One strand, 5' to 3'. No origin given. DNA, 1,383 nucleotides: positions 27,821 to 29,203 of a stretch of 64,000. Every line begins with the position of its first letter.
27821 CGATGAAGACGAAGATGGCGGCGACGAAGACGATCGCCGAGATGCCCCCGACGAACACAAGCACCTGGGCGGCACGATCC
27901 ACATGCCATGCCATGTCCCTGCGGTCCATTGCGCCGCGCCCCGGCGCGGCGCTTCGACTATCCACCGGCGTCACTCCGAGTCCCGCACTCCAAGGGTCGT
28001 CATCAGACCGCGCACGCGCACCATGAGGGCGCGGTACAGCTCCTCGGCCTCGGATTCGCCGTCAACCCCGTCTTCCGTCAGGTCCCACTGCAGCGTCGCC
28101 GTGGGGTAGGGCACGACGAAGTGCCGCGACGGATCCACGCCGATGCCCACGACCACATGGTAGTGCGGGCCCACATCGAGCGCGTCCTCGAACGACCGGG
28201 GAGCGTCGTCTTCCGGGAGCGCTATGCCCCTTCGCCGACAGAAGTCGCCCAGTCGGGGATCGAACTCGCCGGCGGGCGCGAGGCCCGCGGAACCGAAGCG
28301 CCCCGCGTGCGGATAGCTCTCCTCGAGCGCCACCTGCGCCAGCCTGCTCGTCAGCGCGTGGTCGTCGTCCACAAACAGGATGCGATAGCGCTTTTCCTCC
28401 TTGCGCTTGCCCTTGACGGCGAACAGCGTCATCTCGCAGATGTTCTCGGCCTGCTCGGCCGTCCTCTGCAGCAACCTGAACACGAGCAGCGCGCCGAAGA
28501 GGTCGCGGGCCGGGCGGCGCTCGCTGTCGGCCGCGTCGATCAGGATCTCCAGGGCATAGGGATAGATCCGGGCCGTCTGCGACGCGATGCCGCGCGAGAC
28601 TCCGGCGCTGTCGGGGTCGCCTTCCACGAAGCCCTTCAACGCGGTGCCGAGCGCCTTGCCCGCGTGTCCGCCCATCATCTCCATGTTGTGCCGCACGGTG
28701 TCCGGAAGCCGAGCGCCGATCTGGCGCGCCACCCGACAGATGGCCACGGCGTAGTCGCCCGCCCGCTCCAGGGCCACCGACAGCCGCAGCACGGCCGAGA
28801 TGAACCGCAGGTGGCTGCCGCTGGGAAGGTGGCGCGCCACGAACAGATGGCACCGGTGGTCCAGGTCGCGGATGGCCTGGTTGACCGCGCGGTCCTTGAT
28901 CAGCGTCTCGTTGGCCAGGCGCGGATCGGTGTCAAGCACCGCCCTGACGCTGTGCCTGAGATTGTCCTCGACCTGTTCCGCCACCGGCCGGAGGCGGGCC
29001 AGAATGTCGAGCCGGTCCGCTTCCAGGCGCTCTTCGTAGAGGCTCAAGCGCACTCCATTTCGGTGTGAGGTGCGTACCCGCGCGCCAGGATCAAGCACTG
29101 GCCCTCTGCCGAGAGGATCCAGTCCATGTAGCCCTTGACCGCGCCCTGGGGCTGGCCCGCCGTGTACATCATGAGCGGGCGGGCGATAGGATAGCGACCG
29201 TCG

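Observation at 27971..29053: PhoU fused to a catalytically dead LMW-PTP/ArsC-fold domain inside the pst operon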

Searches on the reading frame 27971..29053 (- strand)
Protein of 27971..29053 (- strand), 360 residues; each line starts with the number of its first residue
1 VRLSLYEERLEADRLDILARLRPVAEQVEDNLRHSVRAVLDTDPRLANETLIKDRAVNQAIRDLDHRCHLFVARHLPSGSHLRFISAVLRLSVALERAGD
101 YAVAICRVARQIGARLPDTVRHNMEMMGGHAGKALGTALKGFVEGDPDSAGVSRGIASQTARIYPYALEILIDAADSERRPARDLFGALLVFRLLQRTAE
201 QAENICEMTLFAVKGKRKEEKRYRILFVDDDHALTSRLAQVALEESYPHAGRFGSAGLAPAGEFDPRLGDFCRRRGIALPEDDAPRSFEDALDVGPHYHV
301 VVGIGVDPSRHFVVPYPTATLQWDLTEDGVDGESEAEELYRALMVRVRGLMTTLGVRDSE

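Call 5: search_protein_families(library=pfam, proteins=[window:27971-29053:-], max_evalue=10)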
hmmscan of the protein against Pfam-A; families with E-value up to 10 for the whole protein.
window:27971-29053:- (360 aa): 1 family
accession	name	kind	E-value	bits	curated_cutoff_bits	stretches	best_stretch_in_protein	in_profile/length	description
PF01895.24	PhoU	-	5.8e-18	65.5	23.5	2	24-108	4-88/89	PhoU domain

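Call 6: search_protein_families(library=ncbifam, proteins=[window:27971-29053:-], max_evalue=10)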
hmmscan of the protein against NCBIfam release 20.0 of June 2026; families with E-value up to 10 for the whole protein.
window:27971-29053:- (360 aa): 2 families
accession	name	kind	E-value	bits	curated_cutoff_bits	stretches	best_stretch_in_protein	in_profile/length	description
TIGR02135.1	phoU_full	equivalog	3.5e-30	105.2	130.25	1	19-217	12-211/212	phosphate signaling complex protein PhoU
NF008332.0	PRK11115.1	equivalog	6.3e-20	71.7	342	1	20-217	24-221/239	phosphate signaling complex protein PhoU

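Call 7: find_homologous_proteins(query=window:27971-29053:-)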
Query window:27971-29053:- (360 aa): 292 proteins with E <= 0.001 among 8000 candidates; the best 120 are listed.
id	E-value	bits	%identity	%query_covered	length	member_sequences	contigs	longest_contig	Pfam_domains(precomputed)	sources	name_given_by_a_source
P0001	6.0e-233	790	100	99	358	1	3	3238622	PF01895.25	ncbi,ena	-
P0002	1.6e-202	690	88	100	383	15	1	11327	PF01895.25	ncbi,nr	ncbi:MAG: hypothetical protein F4168_05500 [Gemmatimonadetes bacterium]|nr:hypothetical protein [Gem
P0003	8.8e-190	648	83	99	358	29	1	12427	PF01895.25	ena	-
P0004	2.4e-187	640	82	99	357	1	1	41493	PF01895.25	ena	-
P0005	1.3e-185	635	81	99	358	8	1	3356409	PF01895.25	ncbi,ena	-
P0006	3.8e-185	633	80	99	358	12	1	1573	PF01895.25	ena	-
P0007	1.6e-184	631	80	99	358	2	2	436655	PF01895.25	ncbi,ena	-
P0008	4.5e-184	629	79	99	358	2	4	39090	PF01895.25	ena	-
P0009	6.0e-184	629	81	99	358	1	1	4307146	PF01895.25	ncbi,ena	-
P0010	2.1e-183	627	80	99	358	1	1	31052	PF01895.25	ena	-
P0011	6.1e-183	626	78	99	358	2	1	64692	PF01895.25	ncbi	-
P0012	7.3e-183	625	80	99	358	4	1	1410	PF01895.25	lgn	-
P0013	3.5e-182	623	78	99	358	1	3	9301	PF01895.25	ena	-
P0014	4.1e-182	623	78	99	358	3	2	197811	PF01895.25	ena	-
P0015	9.5e-182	622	80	99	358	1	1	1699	PF01895.25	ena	-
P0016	1.1e-181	622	78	99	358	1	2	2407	PF01895.25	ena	-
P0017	9.3e-181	619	79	99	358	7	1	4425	PF01895.25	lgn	-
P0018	1.0e-180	618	78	99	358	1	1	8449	PF01895.25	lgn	-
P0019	5.7e-180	616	78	99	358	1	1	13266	PF01895.25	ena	-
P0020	8.7e-180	615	79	99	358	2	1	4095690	PF01895.25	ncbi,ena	-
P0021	1.1e-179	615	79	99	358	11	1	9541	PF01895.25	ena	-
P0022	1.9e-179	614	78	99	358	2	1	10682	PF01895.25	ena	-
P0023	6.0e-178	609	78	99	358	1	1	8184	PF01895.25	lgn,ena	-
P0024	1.1e-177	608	78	99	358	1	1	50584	PF01895.25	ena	-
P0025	2.0e-177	608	77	99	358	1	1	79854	PF01895.25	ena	-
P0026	3.1e-177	607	77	99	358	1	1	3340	PF01895.25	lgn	-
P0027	4.9e-177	606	76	99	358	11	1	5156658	PF01895.25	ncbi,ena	-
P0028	3.8e-176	603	78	99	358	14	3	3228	PF01895.25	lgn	-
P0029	3.9e-176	603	78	99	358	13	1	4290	PF01895.25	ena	-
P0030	3.4e-175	600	77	100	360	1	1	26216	PF01895.25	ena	-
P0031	3.8e-175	600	77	99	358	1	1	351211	PF01895.25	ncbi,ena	-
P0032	4.7e-175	600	76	100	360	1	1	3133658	PF01895.25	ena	-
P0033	5.5e-175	600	78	99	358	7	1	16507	PF01895.25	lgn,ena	-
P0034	9.7e-175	599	78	99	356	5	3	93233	PF01895.25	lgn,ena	-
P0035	1.0e-174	599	76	99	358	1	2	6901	PF01895.25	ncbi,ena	-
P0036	2.7e-174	597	77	100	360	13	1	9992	PF01895.25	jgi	-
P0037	4.7e-174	597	76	100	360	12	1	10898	PF01895.25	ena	-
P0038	6.6e-174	596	77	99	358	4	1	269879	PF01895.25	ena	-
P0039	7.9e-174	596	76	100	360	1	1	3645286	PF01895.25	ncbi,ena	-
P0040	8.2e-174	596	76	100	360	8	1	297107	PF01895.25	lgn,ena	-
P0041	1.2e-173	595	77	100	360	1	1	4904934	PF01895.25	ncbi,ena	-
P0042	2.0e-173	594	76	99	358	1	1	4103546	PF01895.25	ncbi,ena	-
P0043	7.5e-173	593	76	99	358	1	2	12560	PF01895.25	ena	-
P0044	8.4e-173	592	75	99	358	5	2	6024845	PF01895.25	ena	-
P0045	3.8e-172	590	75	100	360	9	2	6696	PF01895.25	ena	-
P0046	7.5e-172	589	74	99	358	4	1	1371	PF01895.25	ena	-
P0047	8.8e-172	589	76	99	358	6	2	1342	PF01895.25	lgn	-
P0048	1.7e-171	588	75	99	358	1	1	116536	PF01895.25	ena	-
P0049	3.4e-171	587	76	99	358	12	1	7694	PF01895.25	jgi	-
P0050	3.6e-170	584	75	99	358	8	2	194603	PF01895.25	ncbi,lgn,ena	-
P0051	9.9e-170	582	74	99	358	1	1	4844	PF01895.25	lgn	-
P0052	1.4e-169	582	75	99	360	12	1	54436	PF01895.25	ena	-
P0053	9.9e-169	579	73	99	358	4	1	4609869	PF01895.25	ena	-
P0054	1.8e-168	578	75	99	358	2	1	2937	PF01895.25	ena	-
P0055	7.2e-168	576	74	99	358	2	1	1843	PF01895.25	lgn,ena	-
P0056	2.3e-167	575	73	99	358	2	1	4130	PF01895.25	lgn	-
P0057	1.8e-163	562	73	99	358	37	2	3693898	PF01895.25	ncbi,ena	-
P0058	2.8e-162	558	73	99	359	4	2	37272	PF01895.25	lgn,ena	-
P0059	3.1e-160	551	73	99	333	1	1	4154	PF01895.25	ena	-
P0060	3.8e-160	551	71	100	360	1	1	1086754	PF01895.25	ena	-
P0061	4.6e-160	550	70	99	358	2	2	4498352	PF01895.25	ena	-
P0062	4.8e-160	550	68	99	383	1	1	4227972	PF01895.25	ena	-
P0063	7.2e-160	550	71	100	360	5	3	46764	PF01895.25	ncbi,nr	ncbi:MAG: hypothetical protein F4Z31_20055 [Gemmatimonadetes bacterium]|nr:hypothetical protein [Gem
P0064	8.2e-160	550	70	99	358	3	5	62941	PF01895.25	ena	-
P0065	2.6e-157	541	69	99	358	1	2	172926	PF01895.25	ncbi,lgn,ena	-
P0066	8.0e-157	540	69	99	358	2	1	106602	PF01895.25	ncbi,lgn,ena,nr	ncbi:MAG: hypothetical protein OXN18_02240 [Gemmatimonadota bacterium]|nr:hypothetical protein [Gemm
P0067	3.1e-155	535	69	99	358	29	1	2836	PF01895.25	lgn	-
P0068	1.7e-154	532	70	99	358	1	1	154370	PF01895.25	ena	-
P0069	2.7e-153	528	68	99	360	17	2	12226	PF01895.25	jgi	-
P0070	1.8e-150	519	67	100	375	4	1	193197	PF01895.25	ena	-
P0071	1.4e-146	506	67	99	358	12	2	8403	PF01895.25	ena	-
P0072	5.5e-144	498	66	99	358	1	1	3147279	PF01895.25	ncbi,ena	-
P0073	3.0e-127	443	60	99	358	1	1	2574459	PF01895.25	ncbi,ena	-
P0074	1.7e-124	434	58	99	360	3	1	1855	PF01895.25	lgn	-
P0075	1.9e-124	433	59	98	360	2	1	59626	PF01895.25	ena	-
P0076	5.7e-124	432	58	99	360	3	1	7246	PF01895.25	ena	-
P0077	1.2e-123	431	57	99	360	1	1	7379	PF01895.25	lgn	-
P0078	1.7e-123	430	57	99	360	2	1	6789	PF01895.25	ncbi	-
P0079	3.5e-123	429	58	99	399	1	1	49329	PF01895.25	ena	-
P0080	4.0e-121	422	58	99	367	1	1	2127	PF01895.25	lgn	-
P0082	8.0e-112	392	54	99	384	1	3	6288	PF01895.25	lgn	-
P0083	7.5e-89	316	58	72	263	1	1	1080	PF01895.25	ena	-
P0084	1.2e-87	312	46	98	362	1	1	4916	PF01895.25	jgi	jgi:phosphate transport system protein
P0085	1.3e-76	276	41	98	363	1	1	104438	PF01895.25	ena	-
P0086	7.5e-75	270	40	98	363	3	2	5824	PF01895.25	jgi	jgi:phosphate transport system protein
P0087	1.7e-72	263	41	98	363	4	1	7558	PF01895.25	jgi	jgi:phosphate transport system protein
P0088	1.8e-72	262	41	98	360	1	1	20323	PF01895.25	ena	-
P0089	3.5e-71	258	40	98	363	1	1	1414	PF01895.25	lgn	-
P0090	3.9e-71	258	41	98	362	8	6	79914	PF01895.25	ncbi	-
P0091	2.0e-70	256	40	98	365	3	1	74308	PF01895.25,PF01451.28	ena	-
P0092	4.1e-70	255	40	98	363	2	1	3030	PF01895.25,PF01451.28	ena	-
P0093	5.7e-70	254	40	98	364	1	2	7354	PF01895.25,PF01451.28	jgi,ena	-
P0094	7.0e-70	254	41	97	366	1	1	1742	PF01895.25,PF01451.28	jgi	jgi:phosphate transport system protein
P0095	8.5e-70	254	40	94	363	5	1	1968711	PF01895.25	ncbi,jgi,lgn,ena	jgi:phosphate transport system protein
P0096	1.8e-69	253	43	88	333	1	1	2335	PF01895.25,PF01451.28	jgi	jgi:phosphate transport system protein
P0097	2.1e-69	252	40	98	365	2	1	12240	PF01895.25,PF01451.28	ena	-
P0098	2.3e-69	252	39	98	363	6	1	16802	PF01895.25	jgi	jgi:phosphate transport system protein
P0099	4.6e-69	251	39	97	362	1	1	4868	PF01895.25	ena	-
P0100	6.1e-69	251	39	99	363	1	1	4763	PF01895.25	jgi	-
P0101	8.1e-69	250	41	98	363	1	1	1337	PF01895.25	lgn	-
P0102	9.6e-69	250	39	97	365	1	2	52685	PF01895.25,PF01451.28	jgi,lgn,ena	-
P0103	1.0e-68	250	40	97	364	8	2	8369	PF01895.25,PF01451.28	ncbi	-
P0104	1.8e-68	249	37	98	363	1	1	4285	PF01895.25,PF01451.28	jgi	jgi:phosphate transport system protein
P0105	3.9e-68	248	40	98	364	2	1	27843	PF01895.25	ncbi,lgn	-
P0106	4.4e-68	248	38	99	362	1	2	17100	PF01895.25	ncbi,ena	-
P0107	8.3e-68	247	39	98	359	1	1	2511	PF01895.25,PF01451.28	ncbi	-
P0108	9.5e-68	247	37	98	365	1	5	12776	PF01895.25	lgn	-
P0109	1.0e-67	247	39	99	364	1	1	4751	PF01895.25,PF01451.28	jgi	jgi:phosphate transport system protein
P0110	1.8e-67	246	38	99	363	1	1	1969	PF01895.25,PF01451.28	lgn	-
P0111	2.2e-67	246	38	97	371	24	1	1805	PF01895.25,PF01451.28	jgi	jgi:phosphate transport system protein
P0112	2.4e-67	246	38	94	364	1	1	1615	PF01895.25,PF01451.28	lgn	-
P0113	2.6e-67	245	38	99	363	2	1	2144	PF01895.25,PF01451.28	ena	-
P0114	7.5e-67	244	40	98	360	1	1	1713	PF01895.25,PF01451.28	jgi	-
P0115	7.6e-67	244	40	97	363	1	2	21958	PF01895.25,PF01451.28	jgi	jgi:phosphate transport system protein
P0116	1.2e-66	243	36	98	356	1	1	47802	PF01895.25,PF01451.28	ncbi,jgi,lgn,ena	-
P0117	1.2e-66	243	39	98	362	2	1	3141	PF01895.25,PF01451.28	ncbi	-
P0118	1.2e-66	243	38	99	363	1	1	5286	PF01895.25,PF01451.28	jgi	jgi:phosphate transport system protein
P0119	2.0e-66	243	39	98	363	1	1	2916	PF01895.25,PF01451.28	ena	-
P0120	2.6e-66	242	39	99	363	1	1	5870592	PF01895.25,PF01451.28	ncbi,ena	-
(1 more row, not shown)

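Call 22: find_encoding_contigs(protein=P0001, flank=10000, max_places=3)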
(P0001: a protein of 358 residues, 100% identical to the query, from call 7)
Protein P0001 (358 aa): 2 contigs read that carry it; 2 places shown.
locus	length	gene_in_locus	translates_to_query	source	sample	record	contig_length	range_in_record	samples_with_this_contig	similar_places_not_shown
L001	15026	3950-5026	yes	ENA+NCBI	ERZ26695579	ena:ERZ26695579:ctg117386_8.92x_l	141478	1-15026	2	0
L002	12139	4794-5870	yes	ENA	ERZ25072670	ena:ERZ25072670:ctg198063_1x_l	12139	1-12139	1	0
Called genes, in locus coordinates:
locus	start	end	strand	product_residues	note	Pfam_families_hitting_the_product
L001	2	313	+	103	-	?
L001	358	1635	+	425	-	PF01145:Band_7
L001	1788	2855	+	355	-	PF07396:Porin_O_P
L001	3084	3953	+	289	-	PF12849:PBP_like_2, PF01547:SBP_bac_1 (weak), PF12727:PBP_like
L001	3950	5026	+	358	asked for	PF01895:PhoU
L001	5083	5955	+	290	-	PF00528:BPD_transp_1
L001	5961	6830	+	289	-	PF00528:BPD_transp_1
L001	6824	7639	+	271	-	PF00005:ABC_tran, PF13304:AAA_21 (faint)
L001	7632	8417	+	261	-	PF00005:ABC_tran, PF13304:AAA_21 (faint)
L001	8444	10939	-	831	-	PF08468:MTS_N (faint), PF13396:PLDc_N, PF13091:PLDc_2, PF05175:MTS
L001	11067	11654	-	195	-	-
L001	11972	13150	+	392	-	PF00144:Beta-lactamase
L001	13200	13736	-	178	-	PF04073:tRNA_edit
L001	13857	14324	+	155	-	-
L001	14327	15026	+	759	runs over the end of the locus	-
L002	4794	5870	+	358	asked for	PF01895:PhoU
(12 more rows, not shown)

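Call 23: find_encoding_contigs(protein=P0120, flank=8000, max_places=2)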
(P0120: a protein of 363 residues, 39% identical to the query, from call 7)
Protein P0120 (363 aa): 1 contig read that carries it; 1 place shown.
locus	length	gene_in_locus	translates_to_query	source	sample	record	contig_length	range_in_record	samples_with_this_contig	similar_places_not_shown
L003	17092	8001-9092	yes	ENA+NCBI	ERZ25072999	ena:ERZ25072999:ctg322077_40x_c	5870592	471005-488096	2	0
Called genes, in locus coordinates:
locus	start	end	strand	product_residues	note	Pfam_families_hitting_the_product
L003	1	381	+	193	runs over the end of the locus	PF04290:DctQ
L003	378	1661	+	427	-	PF06808:DctM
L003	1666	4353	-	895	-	PF12704:MacB_PCD, PF02687:FtsX, PF12704:MacB_PCD (weak), PF02687:FtsX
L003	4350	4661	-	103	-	PF03551:PadR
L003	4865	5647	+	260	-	PF00378:ECH_1, PF16113:ECH_2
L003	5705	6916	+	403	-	PF02515:CoA_transf_3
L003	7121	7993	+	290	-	PF12849:PBP_like_2, PF13531:SBP_bac_11 (weak), PF12727:PBP_like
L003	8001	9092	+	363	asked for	PF01895:PhoU, PF01451:LMWPc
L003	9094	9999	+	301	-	PF00528:BPD_transp_1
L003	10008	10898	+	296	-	PF00528:BPD_transp_1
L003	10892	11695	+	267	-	PF00005:ABC_tran, PF13304:AAA_21 (faint)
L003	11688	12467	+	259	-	PF00005:ABC_tran, PF13304:AAA_21 (faint)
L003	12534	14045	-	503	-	PF02541:Ppx-GppA, PF21447:Ppx-GppA_III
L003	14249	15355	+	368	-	PF02690:Na_Pi_cotrans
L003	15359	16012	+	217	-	PF01895:PhoU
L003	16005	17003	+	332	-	PF05235:CHAD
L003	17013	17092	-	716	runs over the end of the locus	PF13089:PP_kinase_N, PF02503:PP_kinase, PF17941:PP_kinase_C_1, PF13091:PLDc_2 (faint), PF13090:PP_kinase_C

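Call 24: find_encoding_contigs(protein=P0095, flank=8000, max_places=2)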
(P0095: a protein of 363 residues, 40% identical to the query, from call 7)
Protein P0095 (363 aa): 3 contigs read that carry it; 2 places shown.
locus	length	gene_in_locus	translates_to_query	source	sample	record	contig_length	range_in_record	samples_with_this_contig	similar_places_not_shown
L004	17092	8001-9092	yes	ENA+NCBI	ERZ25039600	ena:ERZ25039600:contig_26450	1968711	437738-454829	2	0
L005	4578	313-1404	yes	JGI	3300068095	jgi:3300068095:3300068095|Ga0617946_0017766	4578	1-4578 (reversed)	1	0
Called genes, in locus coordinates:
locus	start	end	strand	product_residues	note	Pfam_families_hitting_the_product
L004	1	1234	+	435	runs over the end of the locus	PF11812:DUF3333, PF00528:BPD_transp_1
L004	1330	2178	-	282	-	PF00005:ABC_tran, PF13304:AAA_21 (weak)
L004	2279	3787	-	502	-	PF02541:Ppx-GppA, PF21447:Ppx-GppA_III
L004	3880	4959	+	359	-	PF00892:EamA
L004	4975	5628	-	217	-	PF01895:PhoU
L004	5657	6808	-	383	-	PF02690:Na_Pi_cotrans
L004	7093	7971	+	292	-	PF12849:PBP_like_2, PF13531:SBP_bac_11 (faint), PF12727:PBP_like (weak)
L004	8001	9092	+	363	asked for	PF01895:PhoU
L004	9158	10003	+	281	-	PF00528:BPD_transp_1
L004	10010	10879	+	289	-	PF00528:BPD_transp_1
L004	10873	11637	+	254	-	PF00005:ABC_tran, PF13304:AAA_21 (faint)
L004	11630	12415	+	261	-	PF00005:ABC_tran, PF13304:AAA_21 (faint)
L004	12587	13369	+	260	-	PF03976:PPK2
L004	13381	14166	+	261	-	PF03976:PPK2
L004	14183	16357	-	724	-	PF13089:PP_kinase_N, PF02503:PP_kinase, PF17941:PP_kinase_C_1, PF13091:PLDc_2 (weak), PF13090:PP_kinase_C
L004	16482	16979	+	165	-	PF00300:His_Phos_1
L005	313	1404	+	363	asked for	PF01895:PhoU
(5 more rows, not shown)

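Call 25: find_encoding_contigs(protein=P0091, flank=8000, max_places=2)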
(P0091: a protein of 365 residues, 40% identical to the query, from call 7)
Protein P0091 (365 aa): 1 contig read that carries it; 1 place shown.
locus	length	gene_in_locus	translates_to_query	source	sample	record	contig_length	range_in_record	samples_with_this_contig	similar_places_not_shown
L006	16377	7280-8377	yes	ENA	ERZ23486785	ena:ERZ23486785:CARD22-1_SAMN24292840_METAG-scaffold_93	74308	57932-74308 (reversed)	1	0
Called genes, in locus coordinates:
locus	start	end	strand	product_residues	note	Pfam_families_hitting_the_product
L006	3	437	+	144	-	?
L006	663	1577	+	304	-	PF05114:MbnB_TglH_ChrH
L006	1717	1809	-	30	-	-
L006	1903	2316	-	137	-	-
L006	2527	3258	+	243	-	PF01895:PhoU (weak)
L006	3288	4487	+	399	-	PF02690:Na_Pi_cotrans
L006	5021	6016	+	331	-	-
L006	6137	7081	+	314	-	PF12849:PBP_like_2, PF12727:PBP_like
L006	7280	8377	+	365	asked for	PF01895:PhoU, PF01451:LMWPc (weak)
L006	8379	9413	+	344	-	PF00528:BPD_transp_1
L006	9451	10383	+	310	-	PF00528:BPD_transp_1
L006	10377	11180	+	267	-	PF00005:ABC_tran, PF02463:SMC_N (faint), PF13304:AAA_21 (faint)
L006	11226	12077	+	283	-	PF13555:AAA_29 (faint), PF02463:SMC_N (faint), PF13191:AAA_16 (faint), PF00005:ABC_tran, PF13304:AAA_21 (faint)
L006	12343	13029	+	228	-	PF01895:PhoU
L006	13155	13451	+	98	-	-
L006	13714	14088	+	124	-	-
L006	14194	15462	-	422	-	PF01676:Metalloenzyme, PF10143:PhosphMutase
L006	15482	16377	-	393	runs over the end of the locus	PF03477:ATP-cone (weak)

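Call 26: predict_structure(alignment_id=A1)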
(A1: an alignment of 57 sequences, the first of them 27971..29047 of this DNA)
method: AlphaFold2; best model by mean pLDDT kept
length: 358 residues; sequences in the alignment: 57
mean_pLDDT: 90.3   pTM: 0.68
mean pLDDT of the five models: 90.3, 90.0, 89.5, 89.3, 88.5
residues with pLDDT >= 90: 239; 70-90: 103; 50-70: 14; < 50: 2
segments of 3 or more residues with pLDDT < 50: none
pLDDT, mean of each block of 10 residues (from residue 1): 85 94 96 97 96 95 94 84 93 97 96 92 96 95 90 87 89 84 95 96 89 75 94 95 89 95 94 87 89 75 90 81 87 92 93 69
secondary structure, 60 per line:
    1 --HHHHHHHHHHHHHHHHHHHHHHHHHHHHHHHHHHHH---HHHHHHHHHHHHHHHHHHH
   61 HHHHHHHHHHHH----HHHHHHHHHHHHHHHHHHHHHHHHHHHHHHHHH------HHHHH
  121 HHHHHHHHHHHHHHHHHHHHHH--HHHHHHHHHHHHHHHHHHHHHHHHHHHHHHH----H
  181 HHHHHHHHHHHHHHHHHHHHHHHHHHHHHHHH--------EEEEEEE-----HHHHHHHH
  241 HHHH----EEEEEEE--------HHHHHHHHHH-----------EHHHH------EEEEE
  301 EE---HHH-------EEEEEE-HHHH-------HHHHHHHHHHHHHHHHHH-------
elements in order: H3-38 H42-72 H77-109 H116-142 H145-175 H180-212 E221-227 H233-244 E249-255 H264-273 H286-289 E296-302 E316-321 H323-326 H334-351
